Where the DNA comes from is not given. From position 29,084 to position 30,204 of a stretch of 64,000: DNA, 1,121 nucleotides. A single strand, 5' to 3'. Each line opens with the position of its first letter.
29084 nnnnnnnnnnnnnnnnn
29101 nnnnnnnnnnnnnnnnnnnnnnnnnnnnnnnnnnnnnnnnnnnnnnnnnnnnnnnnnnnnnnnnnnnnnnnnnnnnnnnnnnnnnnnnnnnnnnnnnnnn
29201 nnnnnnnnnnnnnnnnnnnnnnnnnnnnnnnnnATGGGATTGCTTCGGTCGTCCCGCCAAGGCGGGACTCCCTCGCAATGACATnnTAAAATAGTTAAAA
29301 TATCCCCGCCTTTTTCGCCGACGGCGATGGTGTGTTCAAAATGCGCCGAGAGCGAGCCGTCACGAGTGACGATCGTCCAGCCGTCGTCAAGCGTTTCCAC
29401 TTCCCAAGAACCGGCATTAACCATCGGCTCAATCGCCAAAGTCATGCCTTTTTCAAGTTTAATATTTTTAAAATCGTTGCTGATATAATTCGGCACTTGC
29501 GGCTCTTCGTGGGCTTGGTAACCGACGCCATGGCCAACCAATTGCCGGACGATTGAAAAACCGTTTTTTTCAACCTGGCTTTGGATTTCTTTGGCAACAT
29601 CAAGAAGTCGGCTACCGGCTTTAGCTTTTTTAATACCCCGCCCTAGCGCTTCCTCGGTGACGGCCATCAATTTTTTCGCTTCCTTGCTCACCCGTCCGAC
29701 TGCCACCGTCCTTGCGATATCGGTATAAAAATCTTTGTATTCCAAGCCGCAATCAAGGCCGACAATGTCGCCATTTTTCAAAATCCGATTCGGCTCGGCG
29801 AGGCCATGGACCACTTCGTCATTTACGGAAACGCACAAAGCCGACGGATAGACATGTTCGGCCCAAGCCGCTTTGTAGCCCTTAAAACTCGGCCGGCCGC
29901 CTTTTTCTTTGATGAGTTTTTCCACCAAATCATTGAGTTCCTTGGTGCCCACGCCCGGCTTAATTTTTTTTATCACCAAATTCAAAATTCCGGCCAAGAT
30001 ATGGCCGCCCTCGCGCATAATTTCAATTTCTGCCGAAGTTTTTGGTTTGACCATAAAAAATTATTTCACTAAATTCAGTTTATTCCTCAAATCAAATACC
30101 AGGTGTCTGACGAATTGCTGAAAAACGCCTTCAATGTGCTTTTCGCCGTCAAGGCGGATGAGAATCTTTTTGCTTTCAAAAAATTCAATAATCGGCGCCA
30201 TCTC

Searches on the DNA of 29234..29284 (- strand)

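Call 62: build_rna_model(alignment_id=A3)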
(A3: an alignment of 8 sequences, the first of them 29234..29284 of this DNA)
Model R1 built from alignment A3 (8 sequences, 61 columns); structure: RNAalifold consensus.
model positions 49; base pairs 6; branch points 0; effective number of sequences 8; information 0.836 bits per position. Calibrated on 0.2 Mb of random sequence (short: E-values are rough).
structure used (alignment columns):
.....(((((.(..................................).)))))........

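Call 63: search_with_rna_model(model_id=R1, sources=[window, L006, L007, L013, L015, L016, L017, L018, L004], max_evalue=10)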
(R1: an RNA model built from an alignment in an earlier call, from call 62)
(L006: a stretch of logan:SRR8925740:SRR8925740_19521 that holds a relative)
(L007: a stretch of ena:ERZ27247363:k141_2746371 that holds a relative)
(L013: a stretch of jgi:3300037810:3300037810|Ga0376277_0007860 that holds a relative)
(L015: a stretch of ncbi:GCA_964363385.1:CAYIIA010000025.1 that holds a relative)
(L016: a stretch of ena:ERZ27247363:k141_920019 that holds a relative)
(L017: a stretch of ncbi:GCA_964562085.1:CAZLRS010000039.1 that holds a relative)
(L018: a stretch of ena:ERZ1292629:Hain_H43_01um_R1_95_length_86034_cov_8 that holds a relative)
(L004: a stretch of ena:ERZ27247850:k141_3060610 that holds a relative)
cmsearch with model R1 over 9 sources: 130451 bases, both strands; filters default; matches with E-value up to 10: 14.
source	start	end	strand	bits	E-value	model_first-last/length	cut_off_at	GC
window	20323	20373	+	51.9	3.4e-09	1-49/49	no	0.65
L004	5242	5291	+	51.4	4.5e-09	1-49/49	no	0.56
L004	5805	5854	+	50.4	7.6e-09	1-49/49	no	0.54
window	29234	29283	-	47.3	3.8e-08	1-49/49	no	0.62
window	20372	20419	-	45.4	9.8e-08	1-49/49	no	0.6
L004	5040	5079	+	44.6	1.5e-07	1-49/49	no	0.68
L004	5091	5147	+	41.6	6.8e-07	1-49/49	no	0.7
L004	5627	5656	-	31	0.00015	1-49/49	no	0.67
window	2051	2079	-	25.5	0.0026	1-49/49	no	0.69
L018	11994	12022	+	25.5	0.0026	1-49/49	no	0.69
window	1972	2022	+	21.8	0.017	1-49/49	no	0.61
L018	12051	12101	-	21.8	0.017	1-49/49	no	0.61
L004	4988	5030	+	14.6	0.69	1-49/49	no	0.51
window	62372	62425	-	12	2.6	1-49/49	no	0.43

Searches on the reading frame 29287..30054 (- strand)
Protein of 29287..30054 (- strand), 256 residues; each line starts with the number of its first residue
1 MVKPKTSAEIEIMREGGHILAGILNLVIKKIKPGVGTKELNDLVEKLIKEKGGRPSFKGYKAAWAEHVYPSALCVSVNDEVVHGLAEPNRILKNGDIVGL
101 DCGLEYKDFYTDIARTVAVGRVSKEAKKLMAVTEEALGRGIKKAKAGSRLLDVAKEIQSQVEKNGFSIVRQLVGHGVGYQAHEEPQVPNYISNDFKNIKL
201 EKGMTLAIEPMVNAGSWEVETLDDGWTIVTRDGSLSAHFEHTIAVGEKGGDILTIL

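Call 58: search_protein_families(library=pfam, proteins=[window:29287-30054:-], max_evalue=0.001)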
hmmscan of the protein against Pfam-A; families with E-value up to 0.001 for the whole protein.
window:29287-30054:- (256 aa): 1 family
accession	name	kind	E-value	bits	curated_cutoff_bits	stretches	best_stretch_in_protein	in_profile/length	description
PF00557.29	Peptidase_M24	-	5.4e-47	160.7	23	1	11-246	1-207/208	Metallopeptidase family M24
